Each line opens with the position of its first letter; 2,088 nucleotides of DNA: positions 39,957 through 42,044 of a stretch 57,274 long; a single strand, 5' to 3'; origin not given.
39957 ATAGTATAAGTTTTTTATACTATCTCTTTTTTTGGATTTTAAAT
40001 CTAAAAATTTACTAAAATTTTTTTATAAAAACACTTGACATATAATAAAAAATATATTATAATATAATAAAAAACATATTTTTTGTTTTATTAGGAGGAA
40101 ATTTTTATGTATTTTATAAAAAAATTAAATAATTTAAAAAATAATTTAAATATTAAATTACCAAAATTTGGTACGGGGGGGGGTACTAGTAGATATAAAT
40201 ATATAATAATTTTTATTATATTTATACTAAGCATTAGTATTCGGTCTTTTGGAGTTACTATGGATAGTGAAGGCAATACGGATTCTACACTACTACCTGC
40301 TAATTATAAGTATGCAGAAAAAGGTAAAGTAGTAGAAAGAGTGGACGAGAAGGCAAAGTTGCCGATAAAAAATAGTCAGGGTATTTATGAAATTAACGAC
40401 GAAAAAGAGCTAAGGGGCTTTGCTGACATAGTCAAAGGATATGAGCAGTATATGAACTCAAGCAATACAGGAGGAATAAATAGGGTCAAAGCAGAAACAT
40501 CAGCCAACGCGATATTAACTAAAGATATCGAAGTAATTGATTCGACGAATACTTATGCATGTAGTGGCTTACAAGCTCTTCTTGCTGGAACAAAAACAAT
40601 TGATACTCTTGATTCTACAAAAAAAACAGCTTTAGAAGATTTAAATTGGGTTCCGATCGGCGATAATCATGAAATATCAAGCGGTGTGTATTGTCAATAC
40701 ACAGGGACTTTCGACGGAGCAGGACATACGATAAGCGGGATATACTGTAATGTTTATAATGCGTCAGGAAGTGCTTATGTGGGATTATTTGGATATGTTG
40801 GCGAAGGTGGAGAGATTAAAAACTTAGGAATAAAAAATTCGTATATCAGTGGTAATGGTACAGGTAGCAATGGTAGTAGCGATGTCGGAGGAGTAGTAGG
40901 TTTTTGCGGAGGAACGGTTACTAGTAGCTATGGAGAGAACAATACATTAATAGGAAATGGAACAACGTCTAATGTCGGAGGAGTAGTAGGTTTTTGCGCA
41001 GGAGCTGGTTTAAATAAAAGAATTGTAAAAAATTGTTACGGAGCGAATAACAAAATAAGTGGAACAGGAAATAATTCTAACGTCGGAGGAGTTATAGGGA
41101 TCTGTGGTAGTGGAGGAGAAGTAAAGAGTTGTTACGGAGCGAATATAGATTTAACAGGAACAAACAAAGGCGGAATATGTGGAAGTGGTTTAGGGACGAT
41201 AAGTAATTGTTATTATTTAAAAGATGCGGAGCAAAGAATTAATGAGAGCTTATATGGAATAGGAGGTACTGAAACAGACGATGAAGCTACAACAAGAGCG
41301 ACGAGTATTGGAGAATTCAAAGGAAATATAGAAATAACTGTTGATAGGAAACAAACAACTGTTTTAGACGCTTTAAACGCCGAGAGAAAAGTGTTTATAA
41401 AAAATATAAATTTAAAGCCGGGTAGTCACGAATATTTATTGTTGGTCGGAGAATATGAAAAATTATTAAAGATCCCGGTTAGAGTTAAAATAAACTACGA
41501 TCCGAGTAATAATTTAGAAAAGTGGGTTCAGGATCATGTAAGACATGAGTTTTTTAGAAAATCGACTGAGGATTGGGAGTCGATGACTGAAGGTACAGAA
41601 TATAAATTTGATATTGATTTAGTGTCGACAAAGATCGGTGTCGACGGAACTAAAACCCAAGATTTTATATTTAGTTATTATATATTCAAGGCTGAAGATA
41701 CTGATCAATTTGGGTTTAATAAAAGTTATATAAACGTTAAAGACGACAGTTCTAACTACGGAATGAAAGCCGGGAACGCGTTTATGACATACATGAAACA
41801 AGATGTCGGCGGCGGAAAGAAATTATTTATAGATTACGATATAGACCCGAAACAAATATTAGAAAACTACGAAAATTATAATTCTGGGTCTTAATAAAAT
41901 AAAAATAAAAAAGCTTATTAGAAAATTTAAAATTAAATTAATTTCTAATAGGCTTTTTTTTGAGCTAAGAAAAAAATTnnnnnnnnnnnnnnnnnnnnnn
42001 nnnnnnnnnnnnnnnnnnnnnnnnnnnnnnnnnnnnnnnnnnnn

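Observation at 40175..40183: G9 tract in the 5' coding region of a GLUG-repeat surface protein: candidate phase-variation switch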

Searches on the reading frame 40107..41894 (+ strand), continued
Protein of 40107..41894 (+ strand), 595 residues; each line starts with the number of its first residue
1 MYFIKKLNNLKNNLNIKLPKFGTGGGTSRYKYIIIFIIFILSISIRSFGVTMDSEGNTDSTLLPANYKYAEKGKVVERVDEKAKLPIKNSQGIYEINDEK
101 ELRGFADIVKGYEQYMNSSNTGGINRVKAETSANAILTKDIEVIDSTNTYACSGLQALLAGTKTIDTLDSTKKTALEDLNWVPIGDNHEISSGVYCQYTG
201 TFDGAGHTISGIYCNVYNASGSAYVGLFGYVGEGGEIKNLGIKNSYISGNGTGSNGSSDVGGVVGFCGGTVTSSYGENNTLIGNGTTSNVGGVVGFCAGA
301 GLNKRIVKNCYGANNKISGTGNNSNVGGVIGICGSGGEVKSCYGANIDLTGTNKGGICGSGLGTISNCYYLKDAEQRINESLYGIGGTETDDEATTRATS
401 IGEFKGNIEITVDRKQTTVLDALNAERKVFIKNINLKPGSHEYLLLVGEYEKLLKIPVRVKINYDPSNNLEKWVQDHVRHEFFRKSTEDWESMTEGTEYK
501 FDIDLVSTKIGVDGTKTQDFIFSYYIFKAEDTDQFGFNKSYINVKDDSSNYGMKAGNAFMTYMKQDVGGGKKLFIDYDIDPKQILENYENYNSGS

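Call 50: predict_structure(alignment_id=A1)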
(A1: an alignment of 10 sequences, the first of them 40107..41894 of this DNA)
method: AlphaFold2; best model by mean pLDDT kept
length: 595 residues; sequences in the alignment: 10
mean_pLDDT: 74.7   pTM: 0.67
mean pLDDT of the five models: 74.7, 74.6, 73.7, 72.9, 68.7
residues with pLDDT >= 90: 222; 70-90: 145; 50-70: 111; < 50: 117
segments of 3 or more residues with pLDDT < 50: 1-32, 41-62, 450-452, 465-467, 540-595
pLDDT, mean of each block of 10 residues (from residue 1): 41 44 45 54 39 37 65 75 86 89 94 76 80 92 93 95 91 93 87 89 92 87 92 93 96 82 96 96 94 88 78 96 93 90 94 94 90 91 88 86 88 88 82 79 73 58 54 61 65 64 66 57 64 58 39 34 37 40 39 36
secondary structure, 60 per line:
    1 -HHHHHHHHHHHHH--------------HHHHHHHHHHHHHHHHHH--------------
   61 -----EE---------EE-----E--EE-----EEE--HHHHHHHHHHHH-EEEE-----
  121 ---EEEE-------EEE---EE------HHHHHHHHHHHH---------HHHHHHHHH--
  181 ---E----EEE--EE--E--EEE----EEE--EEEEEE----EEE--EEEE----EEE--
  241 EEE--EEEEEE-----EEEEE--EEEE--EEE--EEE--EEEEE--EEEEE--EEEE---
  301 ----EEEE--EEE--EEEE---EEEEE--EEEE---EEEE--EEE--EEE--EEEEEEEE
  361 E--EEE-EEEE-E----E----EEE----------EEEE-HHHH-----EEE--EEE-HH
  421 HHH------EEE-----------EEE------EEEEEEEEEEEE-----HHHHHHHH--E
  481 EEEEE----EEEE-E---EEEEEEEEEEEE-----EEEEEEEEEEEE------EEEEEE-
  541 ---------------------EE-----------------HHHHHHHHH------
elements in order: H2-14 H29-46 E94-96 H99-110 E112-115 E124-127 E135-137 H149-160 H170-178 E189-191 E201-203 E208-210 E213-218 E223-225 E228-231 E236-238 E241-243 E246-251 E257-261 E264-267 E270-272 E275-277 E280-284 E287-291 E294-297 E305-308 E311-313 E316-319 E323-327 E330-333 E337-340 E343-345 E348-350 E353-361 E364-366 E368-371 E383-385 E396-399 H401-404 E410-412 E415-417 H419-423 E430-432 E444-446 E453-464 H470-477 E480-485 E490-493 E499-510 E516-527 E534-539 H581-589
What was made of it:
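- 40203..40241 (+): Codons 33-45 (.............), the hydrophobic core of the signal peptide or anchor, downstream of the tract. Helix 29-46 in the model (call 50).
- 40659..41306 (+): Residues about 185-400: predicted beta-solenoid built from GxxGG(V/L)(V/I)G repeats (GLUG-like). AlphaFold2 pLDDT mostly above 90, with short strands in a regular series (call 50).
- On Opa-like multigene phase-variable family (by mode of action, not homology): The predicted fold is a beta-solenoid, not an 8-stranded barrel (call 50).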

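Call 52: search_protein_families(library=pfam, alignment_id=A1, max_evalue=1)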
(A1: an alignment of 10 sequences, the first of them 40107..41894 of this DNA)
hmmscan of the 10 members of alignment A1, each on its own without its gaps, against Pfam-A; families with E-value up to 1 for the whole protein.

A. member 1, window:40107-41894:+ (595 aa): 0 families

B. families by the number of members that match (of 10 scanned): 4 families
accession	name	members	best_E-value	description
PF07581.17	Glug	4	6.5e-10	The GLUG motif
PF09455.15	Csx1_HEPN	1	0.047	CRISPR system endoribonuclease Csx1, HEPN domain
PF17950.7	SpmSyn_N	1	0.25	S-adenosylmethionine decarboxylase N -terminal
PF08408.16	DNA_pol_B_3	1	0.49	DNA polymerase family B viral insert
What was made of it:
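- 40659..41306 (+): PF07581 matches in paralogues (call 52).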

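Call 54: fold_search(model_id=the predicted structure, library=pdb)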
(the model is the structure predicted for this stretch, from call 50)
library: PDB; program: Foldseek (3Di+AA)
matches with E <= 10: 1206; with E <= 0.001: 0
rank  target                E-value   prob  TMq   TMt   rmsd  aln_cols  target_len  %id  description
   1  9qrm_B                8.0e-03  0.11  0.09  0.09  19.0       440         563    9  X-ray structure of Kp32gp38 in complex with K21 pyr5 (released 2025-09-03)
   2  6bnl_F                2.5e-01  0.72  0.09  0.36   6.4        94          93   11  Crystal structure of TCR-MHC-like molecule (released 2018-04-04)
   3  1bz9_B                2.5e-01  0.35  0.07  0.29  13.7       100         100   10  CRYSTAL STRUCTURE OF MURINE CLASS I MHC H2-DB COMPLEXED WITH A SYNTHETIC PEPTIDE P1027 (released 1999-05-24)
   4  5dhm_D                2.8e-01  0.30  0.12  0.21   9.4       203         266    9  Crystal structure of the fimbrial protein Mfa4 from Porphyromonas gingivalis (released 2016-04-06)
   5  6opa_F                2.8e-01  0.23  0.10  0.26  11.2       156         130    8  Crystal structure of bovine Fab NC-Cow1 in complex with HIV-1 BG505 SOSIP.664, and human Fabs 35022 and PGT128 (released 2020-04-01)
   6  3vmv                  2.9e-01  0.04  0.09  0.12  15.1       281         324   13  Crystal structure of pectate lyase Bsp165PelA from Bacillus sp. N165 (released 2012-07-25)
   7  1qsf_E                3.1e-01  0.12  0.08  0.16  19.0       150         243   12  STRUCTURE OF A6-TCR BOUND TO HLA-A2 COMPLEXED WITH ALTERED HTLV-1 TAX PEPTIDE Y8A (released 1999-12-21)
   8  7rym_B                3.2e-01  0.44  0.08  0.26   6.7        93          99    9  CD1a-endo-gdTCR complex (released 2022-05-18)
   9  1u58_B                3.4e-01  0.63  0.07  0.28   5.3        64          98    9  Crystal structure of the murine cytomegalovirus MHC-I homolog m144 (released 2005-07-19)
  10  2mha_B                3.6e-01  0.60  0.07  0.29   5.4        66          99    9  CRYSTAL STRUCTURE OF THE MAJOR HISTOCOMPATIBILITY COMPLEX CLASS I H-2KB MOLECULE CONTAINING A SINGLE VIRAL PEPTIDE: IM (released 1993-10-31)
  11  8fhl_B                3.6e-01  0.30  0.07  0.30   7.7        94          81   11  Structure of pyruvate dehydrogenase phosphatase regulatory subunit neoepitope presented by H2-Dd (released 2023-06-28)
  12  3d39_E                3.6e-01  0.15  0.09  0.18  20.4       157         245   10  The complex between TCR A6 and human Class I MHC HLA-A2 with the modified HTLV-1 TAX (Y5(4-fluoroPhenylalanine)) pepti (released 2009-06-16)
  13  7rno_MODEL_1_B        3.6e-01  0.11  0.06  0.22  16.9       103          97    7  Model of the Ac-6-FP/hpMR1/bB2m/TAPBPR complex from integrated docking, NMR and restrained MD (released 2022-05-11)
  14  1n5a_B                3.8e-01  0.28  0.07  0.29  14.3       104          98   10  Crystal structure of the Murine class I Major Histocompatibility Complex of H-2DB, B2-Microglobulin, and A 9-Residue i (released 2003-01-07)
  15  8d5n_F                3.8e-01  0.28  0.07  0.28  13.0       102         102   10  Crystal structure of Ld-HF10 (released 2022-09-14)
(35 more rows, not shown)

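Call 66: list_cluster_members(proteins=[window:40107-41894:+, P0001, P0002, P0121, P0122, P0006, P0005, P0009])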
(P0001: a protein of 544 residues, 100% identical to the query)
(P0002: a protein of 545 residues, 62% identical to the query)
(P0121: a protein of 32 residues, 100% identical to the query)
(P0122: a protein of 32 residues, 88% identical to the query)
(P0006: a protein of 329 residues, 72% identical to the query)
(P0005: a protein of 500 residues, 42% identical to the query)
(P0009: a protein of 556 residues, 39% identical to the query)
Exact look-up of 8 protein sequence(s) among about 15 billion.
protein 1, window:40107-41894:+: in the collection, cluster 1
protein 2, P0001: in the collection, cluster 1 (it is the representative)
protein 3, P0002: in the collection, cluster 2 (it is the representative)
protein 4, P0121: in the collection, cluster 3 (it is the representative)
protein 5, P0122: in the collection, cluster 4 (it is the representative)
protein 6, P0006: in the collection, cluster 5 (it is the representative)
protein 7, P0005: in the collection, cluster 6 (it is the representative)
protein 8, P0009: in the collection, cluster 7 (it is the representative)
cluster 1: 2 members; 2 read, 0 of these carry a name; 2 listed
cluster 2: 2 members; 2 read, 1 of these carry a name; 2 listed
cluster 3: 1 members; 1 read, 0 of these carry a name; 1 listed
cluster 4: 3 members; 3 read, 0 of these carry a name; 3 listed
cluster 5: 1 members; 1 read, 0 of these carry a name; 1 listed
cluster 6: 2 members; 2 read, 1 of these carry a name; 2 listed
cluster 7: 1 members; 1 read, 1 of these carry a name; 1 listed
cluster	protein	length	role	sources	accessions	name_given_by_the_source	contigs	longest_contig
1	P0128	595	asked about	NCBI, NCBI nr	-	-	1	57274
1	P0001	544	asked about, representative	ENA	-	-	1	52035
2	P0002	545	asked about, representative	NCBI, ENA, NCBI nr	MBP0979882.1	MAG: hypothetical protein J6C55_04505 [Oscillospiraceae bacterium] | hypothetical protein [Oscillospiraceae bacterium]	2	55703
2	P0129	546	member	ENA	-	-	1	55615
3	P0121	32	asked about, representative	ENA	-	-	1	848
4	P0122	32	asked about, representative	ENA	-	-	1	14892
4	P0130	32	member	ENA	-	-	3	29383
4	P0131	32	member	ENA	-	-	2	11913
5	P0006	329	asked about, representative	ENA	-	-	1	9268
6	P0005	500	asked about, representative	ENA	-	-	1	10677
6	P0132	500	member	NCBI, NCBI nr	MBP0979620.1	MAG: hypothetical protein J6C55_03135 [Oscillospiraceae bacterium] | hypothetical protein [Oscillospiraceae bacterium]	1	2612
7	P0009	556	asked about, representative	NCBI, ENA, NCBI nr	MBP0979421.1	MAG: hypothetical protein J6C55_02105 [Oscillospiraceae bacterium] | hypothetical protein [Oscillospiraceae bacterium]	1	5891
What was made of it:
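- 40107..41894 (+): 595-aa CDS for the secreted or surface beta-solenoid protein. It is in frame (ON) in this contig. NCBI annotates the same 595 aa (P0128, call 66).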

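Call 69: find_encoding_contigs(protein=P0130, flank=3000, max_places=10)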
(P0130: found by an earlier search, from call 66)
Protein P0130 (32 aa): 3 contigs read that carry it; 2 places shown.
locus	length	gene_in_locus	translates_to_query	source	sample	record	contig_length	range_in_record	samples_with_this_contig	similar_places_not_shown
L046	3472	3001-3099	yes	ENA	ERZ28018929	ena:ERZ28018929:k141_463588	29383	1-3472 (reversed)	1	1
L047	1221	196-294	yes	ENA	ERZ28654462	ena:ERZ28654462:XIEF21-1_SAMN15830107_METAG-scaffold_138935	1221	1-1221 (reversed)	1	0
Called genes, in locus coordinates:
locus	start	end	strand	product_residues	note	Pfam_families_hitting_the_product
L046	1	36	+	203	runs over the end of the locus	PF01813:ATP-synt_D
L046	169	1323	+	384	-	PF00266:Aminotran_5, PF01212:Beta_elim_lyase (weak)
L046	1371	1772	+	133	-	PF01592:NifU_N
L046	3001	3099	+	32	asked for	-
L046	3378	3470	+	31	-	?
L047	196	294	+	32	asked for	-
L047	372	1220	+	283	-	?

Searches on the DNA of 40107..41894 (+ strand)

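Call 72: search_rna_families(sources=[L046, L047, L034, L036, L037], threshold=gathering)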
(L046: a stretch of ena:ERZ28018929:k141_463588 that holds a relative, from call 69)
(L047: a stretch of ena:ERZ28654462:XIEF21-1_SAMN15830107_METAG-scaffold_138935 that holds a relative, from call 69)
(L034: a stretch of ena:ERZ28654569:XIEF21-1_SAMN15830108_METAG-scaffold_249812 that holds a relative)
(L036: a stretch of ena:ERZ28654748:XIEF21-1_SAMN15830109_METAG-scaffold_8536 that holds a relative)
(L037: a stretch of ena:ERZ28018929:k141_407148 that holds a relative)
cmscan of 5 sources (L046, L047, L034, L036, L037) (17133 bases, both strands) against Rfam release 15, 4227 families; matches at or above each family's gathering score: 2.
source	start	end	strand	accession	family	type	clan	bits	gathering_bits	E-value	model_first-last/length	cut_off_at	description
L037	6531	6602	-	RF00005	tRNA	Gene; tRNA;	CL00001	66.9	29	5.8e-13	1-71/71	no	tRNA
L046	1865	2054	+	RF00013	6S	Gene;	-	66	46.4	2.1e-11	1-187/187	no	6S / SsrS RNA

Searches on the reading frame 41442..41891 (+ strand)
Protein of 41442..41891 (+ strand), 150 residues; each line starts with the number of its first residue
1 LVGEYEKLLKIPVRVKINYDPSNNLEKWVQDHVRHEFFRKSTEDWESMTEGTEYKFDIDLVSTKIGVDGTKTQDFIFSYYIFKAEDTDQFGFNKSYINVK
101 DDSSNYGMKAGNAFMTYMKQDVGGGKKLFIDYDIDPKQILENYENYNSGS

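Call 90: search_protein_representatives(protein=window:41442-41891:+)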
Query: 150 residues. Proteins with E-value up to 0.001 (for the whole library): 13; up to 1e-10: 9; up to 1e-30: 4. The best 13 are listed.
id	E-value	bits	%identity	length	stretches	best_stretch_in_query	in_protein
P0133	1.1e-61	223.7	76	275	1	8-150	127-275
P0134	1.1e-50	188.0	66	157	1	11-148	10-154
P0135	4.4e-38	147.1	99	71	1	80-150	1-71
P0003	4.5e-34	134.1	88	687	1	6-84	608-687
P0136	5.8e-28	114.3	63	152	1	4-134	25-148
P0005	6.2e-26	107.7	60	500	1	6-134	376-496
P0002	2.7e-24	102.4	63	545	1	3-134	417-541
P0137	5.5e-24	101.4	59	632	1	6-97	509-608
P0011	1.4e-16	77.4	62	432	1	4-81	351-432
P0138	1.4e-10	57.8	64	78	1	53-134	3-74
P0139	2.7e-10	56.9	58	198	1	6-58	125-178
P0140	4.0e-07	46.6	31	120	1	16-135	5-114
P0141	4.9e-05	39.9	42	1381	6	70-106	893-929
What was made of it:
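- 41469..41838 (+): Family-specific conserved C-terminal domain (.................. ... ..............). Only 13 representatives in 1.84 billion proteins match it (call 90).
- Closest known: GLUG-motif proteins. Different: The conserved leader and C-terminal domain are specific to this lineage (call 90).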

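Call 92: list_cluster_members(proteins=[P0133, P0137, P0134, P0136, P0139, P0011, P0010, P0004, P0003])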
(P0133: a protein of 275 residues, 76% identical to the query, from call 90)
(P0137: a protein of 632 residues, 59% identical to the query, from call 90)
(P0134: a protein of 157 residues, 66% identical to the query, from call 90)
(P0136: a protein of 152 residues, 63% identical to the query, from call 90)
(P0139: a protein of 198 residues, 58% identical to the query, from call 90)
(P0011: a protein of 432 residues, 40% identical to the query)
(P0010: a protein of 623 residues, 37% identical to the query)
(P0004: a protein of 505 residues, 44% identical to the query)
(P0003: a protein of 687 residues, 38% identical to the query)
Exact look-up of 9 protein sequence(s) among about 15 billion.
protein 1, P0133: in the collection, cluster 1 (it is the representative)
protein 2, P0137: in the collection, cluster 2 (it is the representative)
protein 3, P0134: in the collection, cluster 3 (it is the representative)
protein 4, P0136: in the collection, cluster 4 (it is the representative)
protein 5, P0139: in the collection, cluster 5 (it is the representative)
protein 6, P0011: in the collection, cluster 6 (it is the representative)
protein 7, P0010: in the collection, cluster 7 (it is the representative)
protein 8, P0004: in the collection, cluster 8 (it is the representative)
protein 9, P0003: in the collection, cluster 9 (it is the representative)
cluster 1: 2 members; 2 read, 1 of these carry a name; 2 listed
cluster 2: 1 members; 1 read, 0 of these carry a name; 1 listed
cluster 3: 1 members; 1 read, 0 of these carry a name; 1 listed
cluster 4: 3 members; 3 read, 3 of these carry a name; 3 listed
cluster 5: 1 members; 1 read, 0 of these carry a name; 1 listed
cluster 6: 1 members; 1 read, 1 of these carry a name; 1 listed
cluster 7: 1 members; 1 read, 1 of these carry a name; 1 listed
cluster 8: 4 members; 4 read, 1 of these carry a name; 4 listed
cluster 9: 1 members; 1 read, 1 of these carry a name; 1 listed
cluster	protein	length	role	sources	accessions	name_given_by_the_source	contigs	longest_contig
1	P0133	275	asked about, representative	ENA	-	-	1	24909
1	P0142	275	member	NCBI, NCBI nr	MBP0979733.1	MAG: hypothetical protein J6C55_03740 [Oscillospiraceae bacterium] | hypothetical protein [Oscillospiraceae bacterium]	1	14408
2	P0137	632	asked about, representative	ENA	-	-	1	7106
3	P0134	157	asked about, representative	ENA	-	-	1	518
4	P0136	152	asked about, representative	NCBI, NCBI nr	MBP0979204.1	MAG: hypothetical protein J6C55_00960, partial [Oscillospiraceae bacterium] | hypothetical protein [Oscillospiraceae bacterium]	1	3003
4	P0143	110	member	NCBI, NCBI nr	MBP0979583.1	MAG: hypothetical protein J6C55_02945, partial [Oscillospiraceae bacterium] | hypothetical protein [Oscillospiraceae bacterium]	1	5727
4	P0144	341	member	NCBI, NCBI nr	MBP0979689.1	MAG: hypothetical protein J6C55_03500, partial [Oscillospiraceae bacterium] | hypothetical protein [Oscillospiraceae bacterium]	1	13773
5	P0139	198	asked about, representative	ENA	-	-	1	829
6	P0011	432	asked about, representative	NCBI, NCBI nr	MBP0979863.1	MAG: hypothetical protein J6C55_04410, partial [Oscillospiraceae bacterium] | hypothetical protein [Oscillospiraceae bacterium]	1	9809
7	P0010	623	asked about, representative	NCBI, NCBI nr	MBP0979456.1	MAG: hypothetical protein J6C55_02280, partial [Oscillospiraceae bacterium] | hypothetical protein [Oscillospiraceae bacterium]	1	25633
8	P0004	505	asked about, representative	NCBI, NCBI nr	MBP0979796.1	MAG: hypothetical protein J6C55_04060, partial [Oscillospiraceae bacterium] | hypothetical protein [Oscillospiraceae bacterium]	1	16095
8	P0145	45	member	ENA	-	-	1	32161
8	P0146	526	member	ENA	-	-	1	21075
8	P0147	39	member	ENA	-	-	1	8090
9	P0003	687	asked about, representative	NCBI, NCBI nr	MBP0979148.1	MAG: hypothetical protein J6C55_00660, partial [Oscillospiraceae bacterium] | hypothetical protein [Oscillospiraceae bacterium]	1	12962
